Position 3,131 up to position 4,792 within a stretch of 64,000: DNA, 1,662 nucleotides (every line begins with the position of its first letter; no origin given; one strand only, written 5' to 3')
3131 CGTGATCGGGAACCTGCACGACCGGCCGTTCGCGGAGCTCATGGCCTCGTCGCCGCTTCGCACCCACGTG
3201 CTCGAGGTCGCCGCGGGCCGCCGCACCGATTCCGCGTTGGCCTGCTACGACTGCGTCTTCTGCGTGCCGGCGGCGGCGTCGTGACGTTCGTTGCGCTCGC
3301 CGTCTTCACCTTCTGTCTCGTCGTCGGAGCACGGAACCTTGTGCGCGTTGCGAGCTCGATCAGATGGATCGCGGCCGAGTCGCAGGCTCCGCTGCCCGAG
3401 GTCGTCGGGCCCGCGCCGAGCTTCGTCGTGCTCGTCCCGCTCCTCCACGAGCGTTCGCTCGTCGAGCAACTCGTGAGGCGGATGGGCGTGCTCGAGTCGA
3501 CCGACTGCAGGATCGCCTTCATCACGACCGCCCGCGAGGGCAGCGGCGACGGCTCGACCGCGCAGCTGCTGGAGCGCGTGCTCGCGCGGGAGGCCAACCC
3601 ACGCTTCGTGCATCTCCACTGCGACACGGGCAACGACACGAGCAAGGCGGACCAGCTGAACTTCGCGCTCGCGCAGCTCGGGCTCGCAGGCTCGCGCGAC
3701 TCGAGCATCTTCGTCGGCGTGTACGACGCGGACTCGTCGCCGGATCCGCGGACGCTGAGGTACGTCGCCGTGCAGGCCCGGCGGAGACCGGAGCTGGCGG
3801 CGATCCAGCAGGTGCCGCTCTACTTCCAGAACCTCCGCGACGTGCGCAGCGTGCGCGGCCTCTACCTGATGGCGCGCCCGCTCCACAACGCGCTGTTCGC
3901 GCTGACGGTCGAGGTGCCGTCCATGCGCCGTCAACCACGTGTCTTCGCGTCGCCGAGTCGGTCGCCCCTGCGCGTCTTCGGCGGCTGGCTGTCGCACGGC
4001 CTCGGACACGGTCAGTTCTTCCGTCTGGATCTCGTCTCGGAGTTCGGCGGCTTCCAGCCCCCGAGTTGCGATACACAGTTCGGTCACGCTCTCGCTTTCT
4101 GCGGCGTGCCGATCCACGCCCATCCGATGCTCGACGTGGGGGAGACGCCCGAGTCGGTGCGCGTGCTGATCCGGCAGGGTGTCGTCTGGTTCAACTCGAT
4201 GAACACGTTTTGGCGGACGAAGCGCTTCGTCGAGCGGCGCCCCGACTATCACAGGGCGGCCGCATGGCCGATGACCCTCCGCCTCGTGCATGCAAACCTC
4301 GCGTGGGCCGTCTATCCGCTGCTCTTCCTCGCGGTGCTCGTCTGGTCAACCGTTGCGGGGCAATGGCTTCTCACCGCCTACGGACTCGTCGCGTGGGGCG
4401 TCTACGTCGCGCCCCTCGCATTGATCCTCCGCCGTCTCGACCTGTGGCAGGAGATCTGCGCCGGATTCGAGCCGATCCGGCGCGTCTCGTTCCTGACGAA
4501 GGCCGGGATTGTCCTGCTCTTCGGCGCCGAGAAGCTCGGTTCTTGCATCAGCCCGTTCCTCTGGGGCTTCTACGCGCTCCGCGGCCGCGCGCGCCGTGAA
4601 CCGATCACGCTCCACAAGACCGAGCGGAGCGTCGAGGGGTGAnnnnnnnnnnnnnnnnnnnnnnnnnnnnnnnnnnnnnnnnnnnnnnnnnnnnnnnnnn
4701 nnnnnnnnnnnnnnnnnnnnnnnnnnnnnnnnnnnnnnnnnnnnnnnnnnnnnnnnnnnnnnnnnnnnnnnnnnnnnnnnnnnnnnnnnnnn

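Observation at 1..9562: Translationally coupled operon combining three radical-SAM domains, three glycosyltransferases, a sulfotransferase-like domain and a UGM/HemY-like flavoenzyme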

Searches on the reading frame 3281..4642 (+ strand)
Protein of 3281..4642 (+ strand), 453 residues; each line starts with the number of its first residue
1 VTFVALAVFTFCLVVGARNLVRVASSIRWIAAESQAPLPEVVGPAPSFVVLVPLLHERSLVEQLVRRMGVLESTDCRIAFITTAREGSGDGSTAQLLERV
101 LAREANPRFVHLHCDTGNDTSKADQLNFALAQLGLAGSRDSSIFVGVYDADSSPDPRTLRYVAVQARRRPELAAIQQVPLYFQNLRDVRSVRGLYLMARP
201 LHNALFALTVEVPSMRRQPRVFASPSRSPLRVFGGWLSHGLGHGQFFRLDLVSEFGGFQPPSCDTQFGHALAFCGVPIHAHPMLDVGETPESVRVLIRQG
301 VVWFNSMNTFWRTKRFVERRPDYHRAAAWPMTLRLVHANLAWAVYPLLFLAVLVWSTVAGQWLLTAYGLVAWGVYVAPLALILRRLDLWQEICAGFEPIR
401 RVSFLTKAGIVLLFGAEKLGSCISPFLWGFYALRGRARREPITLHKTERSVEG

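Call 4: search_protein_families(library=pfam, proteins=[window:3281-4642:+], max_evalue=0.01)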
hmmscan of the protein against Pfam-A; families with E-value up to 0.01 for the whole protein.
window:3281-4642:+ (453 aa): 2 families
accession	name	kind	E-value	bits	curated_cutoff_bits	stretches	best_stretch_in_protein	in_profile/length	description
PF13641.12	Glyco_tranf_2_3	-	7.5e-05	23.3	27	1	46-281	1-204/230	Glycosyltransferase like family 2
PF13632.12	Glyco_trans_2_3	-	0.00058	20.2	27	0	241-373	73-196/198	Glycosyl transferase family group 2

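Call 5: search_protein_families(library=ncbifam, proteins=[window:3281-4642:+], max_evalue=0.01)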
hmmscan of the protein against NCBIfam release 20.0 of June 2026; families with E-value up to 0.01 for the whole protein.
window:3281-4642:+ (453 aa): 0 families

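Call 22: search_solved_structures(query=window:3281-4642:+, max_evalue=1)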
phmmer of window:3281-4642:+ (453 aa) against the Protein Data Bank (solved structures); distinct sequences matched with E-value up to 1: 0.

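Call 35: find_homologous_proteins(query=window:3281-4642:+, max_evalue=0.001)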
Query window:3281-4642:+ (453 aa): 32 proteins with E <= 0.001 among 8000 candidates.
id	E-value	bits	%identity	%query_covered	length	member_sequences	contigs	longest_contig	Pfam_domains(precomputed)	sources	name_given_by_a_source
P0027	0.0e+0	1030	100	100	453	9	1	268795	-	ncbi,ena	-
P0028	3.8e-241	819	79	100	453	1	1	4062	PF13641.13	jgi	jgi:hypothetical protein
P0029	5.3e-241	818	79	100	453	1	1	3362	PF13641.13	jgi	jgi:cellulose synthase/poly-beta-1,6-N-acetylglucosamine synthase-like glycosyltransferase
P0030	9.4e-221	752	73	100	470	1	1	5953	PF13641.13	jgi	jgi:hypothetical protein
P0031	1.7e-215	734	72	99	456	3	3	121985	PF13641.13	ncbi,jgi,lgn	ncbi:MAG TPA: glycosyltransferase [Gaiellaceae bacterium]|jgi:hypothetical protein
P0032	5.7e-211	719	69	99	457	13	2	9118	-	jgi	jgi:hypothetical protein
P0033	3.0e-209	714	68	99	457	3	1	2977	-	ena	-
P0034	2.4e-207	708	68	99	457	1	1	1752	-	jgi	jgi:hypothetical protein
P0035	9.6e-184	630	60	99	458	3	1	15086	-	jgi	-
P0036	1.5e-183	629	59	99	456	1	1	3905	-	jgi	jgi:hypothetical protein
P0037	3.4e-183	628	60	98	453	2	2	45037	-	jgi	-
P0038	5.2e-182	624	58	99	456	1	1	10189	-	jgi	jgi:cellulose synthase/poly-beta-1,6-N-acetylglucosamine synthase-like glycosyltransferase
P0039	1.2e-181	623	60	99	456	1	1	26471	-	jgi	jgi:hypothetical protein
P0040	1.3e-180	619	59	99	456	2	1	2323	-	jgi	-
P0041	2.7e-180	618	59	99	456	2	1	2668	-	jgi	jgi:hypothetical protein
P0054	5.3e-112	393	47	99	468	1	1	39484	PF13641.13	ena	-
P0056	2.6e-38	150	30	88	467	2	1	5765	-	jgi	-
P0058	1.9e-15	75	30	99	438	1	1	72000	-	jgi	jgi:hypothetical protein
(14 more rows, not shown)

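Call 40: find_encoding_contigs(protein=P0031, flank=10000, max_places=2)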
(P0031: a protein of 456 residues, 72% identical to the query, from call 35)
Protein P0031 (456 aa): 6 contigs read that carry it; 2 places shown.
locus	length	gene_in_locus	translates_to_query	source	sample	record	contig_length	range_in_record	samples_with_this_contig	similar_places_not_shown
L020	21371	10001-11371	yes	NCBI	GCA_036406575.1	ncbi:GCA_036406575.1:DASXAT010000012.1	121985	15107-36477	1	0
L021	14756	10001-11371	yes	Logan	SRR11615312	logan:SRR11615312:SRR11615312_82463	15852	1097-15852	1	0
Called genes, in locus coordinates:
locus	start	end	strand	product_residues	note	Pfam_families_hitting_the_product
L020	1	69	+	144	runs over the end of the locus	-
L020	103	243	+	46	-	-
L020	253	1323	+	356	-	PF01488:Shikimate_DH (weak)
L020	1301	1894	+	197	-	PF07040:DUF1326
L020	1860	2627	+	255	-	PF02596:DUF169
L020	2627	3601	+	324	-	PF00268:Ribonuc_red_sm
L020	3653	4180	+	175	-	PF12680:SnoaL_2, PF07366:SnoaL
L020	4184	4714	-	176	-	-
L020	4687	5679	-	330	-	-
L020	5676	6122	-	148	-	PF10604:Polyketide_cyc2, PF03364:Polyketide_cyc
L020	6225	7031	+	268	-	PF01048:PNP_UDP_1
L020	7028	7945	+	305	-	PF04055:Radical_SAM, PF13186:SPASM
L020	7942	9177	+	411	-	PF13439:Glyco_transf_4, PF13579:Glyco_trans_4_4, PF00534:Glycos_transf_1, PF13692:Glyco_trans_1_4, PF13524:Glyco_trans_1_2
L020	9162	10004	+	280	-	PF04055:Radical_SAM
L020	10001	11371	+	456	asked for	PF13641:Glyco_tranf_2_3 (weak)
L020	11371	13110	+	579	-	PF13524:Glyco_trans_1_2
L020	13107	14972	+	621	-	PF13469:Sulfotransfer_3 (faint), PF04055:Radical_SAM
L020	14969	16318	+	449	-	PF01593:Amino_oxidase, PF13450:NAD_binding_8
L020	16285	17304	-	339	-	PF27840:ScmC (weak)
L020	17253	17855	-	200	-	PF13489:Methyltransf_23, PF08241:Methyltransf_11, PF13649:Methyltransf_25 (weak)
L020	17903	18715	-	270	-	PF04055:Radical_SAM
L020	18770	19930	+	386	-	PF00202:Aminotran_3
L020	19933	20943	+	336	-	PF08240:ADH_N, PF00107:ADH_zinc_N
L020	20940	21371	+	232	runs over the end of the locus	PF03243:MerB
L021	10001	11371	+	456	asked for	PF13641:Glyco_tranf_2_3 (weak)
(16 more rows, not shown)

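Call 41: find_encoding_contigs(protein=P0054, flank=10000, max_places=1)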
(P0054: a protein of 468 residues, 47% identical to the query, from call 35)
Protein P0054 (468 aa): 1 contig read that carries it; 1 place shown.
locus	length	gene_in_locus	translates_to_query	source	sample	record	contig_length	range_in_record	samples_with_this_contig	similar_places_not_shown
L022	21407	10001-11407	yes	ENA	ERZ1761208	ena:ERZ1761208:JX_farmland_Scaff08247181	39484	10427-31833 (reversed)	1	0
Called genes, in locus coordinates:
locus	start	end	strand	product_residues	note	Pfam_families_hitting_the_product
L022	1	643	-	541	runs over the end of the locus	PF16697:Yop-YscD_cpl, PF00498:FHA, PF01590:GAF, PF13185:GAF_2, PF13492:GAF_3, PF00211:Guanylate_cyc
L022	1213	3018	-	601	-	PF00664:ABC_membrane, PF00005:ABC_tran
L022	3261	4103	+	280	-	PF04055:Radical_SAM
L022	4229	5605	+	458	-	PF00890:FAD_binding_2 (faint), PF01266:DAO (weak), PF01593:Amino_oxidase, PF13450:NAD_binding_8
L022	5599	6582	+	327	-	PF04055:Radical_SAM, PF13186:SPASM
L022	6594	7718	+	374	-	PF04055:Radical_SAM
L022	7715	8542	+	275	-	PF01048:PNP_UDP_1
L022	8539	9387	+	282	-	PF02811:PHP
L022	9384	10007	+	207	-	-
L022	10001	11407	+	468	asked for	PF13641:Glyco_tranf_2_3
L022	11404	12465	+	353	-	PF13186:SPASM (weak), PF04055:Radical_SAM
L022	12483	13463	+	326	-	-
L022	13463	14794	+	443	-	PF13439:Glyco_transf_4, PF13579:Glyco_trans_4_4, PF00534:Glycos_transf_1, PF13692:Glyco_trans_1_4, PF13524:Glyco_trans_1_2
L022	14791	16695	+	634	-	PF13469:Sulfotransfer_3 (faint), PF00224:PK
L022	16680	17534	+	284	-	PF00535:Glycos_transf_2, PF10111:Glyco_tranf_2_2 (faint), PF13641:Glyco_tranf_2_3, PF02709:Glyco_transf_7C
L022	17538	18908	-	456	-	-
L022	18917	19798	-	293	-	PF01370:Epimerase, PF04321:RmlD_sub_bind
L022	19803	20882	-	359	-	PF00483:NTP_transferase, PF12804:NTP_transf_3, PF25087:GMPPB_C (faint)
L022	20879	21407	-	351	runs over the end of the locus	PF00106:adh_short (faint), PF01370:Epimerase, PF02719:Polysacc_synt_2, PF04321:RmlD_sub_bind, PF01073:3Beta_HSD, PF07993:NAD_binding_4 (weak), PF16363:GDP_Man_Dehyd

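Call 44: predict_structure(alignment_id=A4)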
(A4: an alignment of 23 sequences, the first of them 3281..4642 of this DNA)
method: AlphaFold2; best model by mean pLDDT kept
length: 453 residues; sequences in the alignment: 23
mean_pLDDT: 92.6   pTM: 0.91
mean pLDDT of the five models: 92.6, 92.2, 91.5, 91.5, 91.2
residues with pLDDT >= 90: 379; 70-90: 58; 50-70: 12; < 50: 4
segments of 3 or more residues with pLDDT < 50: 450-453
pLDDT, mean of each block of 10 residues (from residue 1): 97 98 98 90 87 92 95 90 82 93 95 89 93 96 96 95 94 95 95 96 96 95 94 90 91 92 85 96 94 91 90 94 94 95 97 98 98 98 97 94 97 95 95 89 61 36
secondary structure, 60 per line:
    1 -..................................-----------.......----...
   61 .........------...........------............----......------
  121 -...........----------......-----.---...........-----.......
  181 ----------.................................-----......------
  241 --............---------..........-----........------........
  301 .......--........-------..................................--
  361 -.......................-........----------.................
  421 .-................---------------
elements in order: H2-35 E47-53 H58-69 E76-83 H93-104 E109-114 H122-132 E143-148 H158-168 E174-180 H191-223 H229-234 E243-248 H249-254 H264-273 E279-286 H293-307 H310-317 H325-358 H362-384 H386-393 H404-421 H423-438

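Call 47: fold_search(model_id=the predicted structure, library=pdb)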
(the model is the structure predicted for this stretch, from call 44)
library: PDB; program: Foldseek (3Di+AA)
matches with E <= 10: 1056; with E <= 0.001: 120
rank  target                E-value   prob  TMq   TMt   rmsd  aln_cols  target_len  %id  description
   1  9yq2_A                2.5e-11  1.00  0.59  0.56   7.7       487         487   11  Chlorella virus hyaluronan synthase bound to DDM (released 2025-12-10)
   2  6yv7_A                2.7e-11  1.00  0.50  0.63   8.7       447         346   15  Mannosyltransferase PcManGT from Pyrobaculum calidifontis (released 2020-07-22)
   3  4p00_A                4.4e-11  1.00  0.51  0.34   9.7       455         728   15  Bacterial Cellulose Synthase in complex with cyclic-di-GMP and UDP (released 2014-04-09)
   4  6yv7_B                1.2e-10  1.00  0.50  0.63   8.6       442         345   15  Mannosyltransferase PcManGT from Pyrobaculum calidifontis (released 2020-07-22)
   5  9b8v_E                1.8e-10  1.00  0.49  0.28  11.0       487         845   16  AlphaFold2 informed cryo-EM model of the E. coli cellulose synthase BcsAG3B6 complex (released 2025-02-19)
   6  7sp9_A                2.6e-10  1.00  0.58  0.54  10.4       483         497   12  Chlorella virus Hyaluronan Synthase in the GlcNAc-primed channel-closed state (released 2022-04-06)
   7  7sp8_A                2.8e-10  1.00  0.49  0.45  15.0       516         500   13  Chlorella virus Hyaluronan Synthase bound to UDP-GlcNAc (released 2022-04-06)
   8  8sne_A                3.1e-10  1.00  0.59  0.56   8.2       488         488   12  Chlorella virus Hyaluronan Synthase bound to GlcA extended GlcNAc primer and UDP (released 2024-05-01)
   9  7sp7_A                3.1e-10  1.00  0.57  0.53   9.2       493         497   11  Chlorella virus hyaluronan synthase inhibited by UDP (released 2022-04-06)
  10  5ej1_A                3.6e-10  1.00  0.49  0.33  13.5       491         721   16  Pre-translocation state of bacterial cellulose synthase (released 2016-03-30)
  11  9yq4_A                3.9e-10  1.00  0.55  0.51  10.5       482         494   12  Chlorella virus hyaluronan synthase bound to a proofreading UDP-GlcA (released 2025-12-10)
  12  9yq5_A                4.1e-10  1.00  0.57  0.53  10.8       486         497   12  Chlorella virus hyaluronan synthase bound to an inserted UDP-GlcA (released 2025-12-10)
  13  8snc_A                6.2e-10  1.00  0.62  0.58   7.2       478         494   13  Chlorella virus Hyaluronan Synthase bound to GlcA extended GlcNAc primer (released 2024-05-01)
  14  8smp_A                6.8e-10  1.00  0.51  0.45  14.7       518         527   11  Xenopus laevis hyaluronan synthase 1, UDP-bound, gating loop inserted state (released 2024-05-01)
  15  7sp6_A                8.3e-10  1.00  0.56  0.52  11.0       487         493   12  Chlorella virus hyaluronan synthase (released 2022-04-06)
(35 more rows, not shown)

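Call 69: find_encoding_contigs(protein=P0058, flank=10000, max_places=1)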
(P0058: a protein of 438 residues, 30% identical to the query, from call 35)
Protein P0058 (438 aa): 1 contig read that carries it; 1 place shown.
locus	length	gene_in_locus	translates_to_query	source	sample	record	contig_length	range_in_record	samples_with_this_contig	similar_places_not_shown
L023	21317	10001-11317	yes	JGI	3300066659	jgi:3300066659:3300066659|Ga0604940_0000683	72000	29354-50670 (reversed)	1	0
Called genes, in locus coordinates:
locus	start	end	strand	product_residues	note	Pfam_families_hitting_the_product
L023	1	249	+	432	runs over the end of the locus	PF13458:Peripla_BP_6, PF01094:ANF_receptor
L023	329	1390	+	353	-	PF02653:BPD_transp_2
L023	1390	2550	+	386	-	PF02653:BPD_transp_2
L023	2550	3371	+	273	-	PF00005:ABC_tran, PF13304:AAA_21 (faint), PF12399:BCA_ABC_TP_C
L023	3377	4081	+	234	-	PF00005:ABC_tran, PF13304:AAA_21 (weak)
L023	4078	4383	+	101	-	-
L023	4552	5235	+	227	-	-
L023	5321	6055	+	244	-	PF00106:adh_short, PF08659:KR, PF13561:adh_short_C2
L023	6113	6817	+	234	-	PF13489:Methyltransf_23 (weak), PF08241:Methyltransf_11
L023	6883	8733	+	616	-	PF17900:Peptidase_M1_N, PF01433:Peptidase_M1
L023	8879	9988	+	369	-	PF12710:HAD, PF10137:CAP12-PCTIR_TIR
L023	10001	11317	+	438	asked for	-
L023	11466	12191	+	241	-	PF01501:Glyco_transf_8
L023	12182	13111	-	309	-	PF01370:Epimerase, PF05368:NmrA, PF13460:NAD_binding_10, PF08338:DUF1731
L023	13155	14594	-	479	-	PF00390:malic, PF03949:Malic_M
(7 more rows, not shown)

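Call 70: find_encoding_contigs(protein=P0056, flank=10000, max_places=1)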
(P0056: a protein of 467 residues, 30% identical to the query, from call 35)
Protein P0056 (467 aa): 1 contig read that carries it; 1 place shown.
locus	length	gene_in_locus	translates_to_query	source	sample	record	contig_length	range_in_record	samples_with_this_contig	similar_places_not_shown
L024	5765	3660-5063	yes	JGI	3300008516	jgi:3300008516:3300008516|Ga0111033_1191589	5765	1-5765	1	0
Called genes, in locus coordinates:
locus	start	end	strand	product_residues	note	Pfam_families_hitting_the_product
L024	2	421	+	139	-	?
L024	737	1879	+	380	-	PF01861:BpsA_C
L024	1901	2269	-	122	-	PF02675:AdoMet_dc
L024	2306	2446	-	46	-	-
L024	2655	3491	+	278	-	-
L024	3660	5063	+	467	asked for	-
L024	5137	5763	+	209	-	?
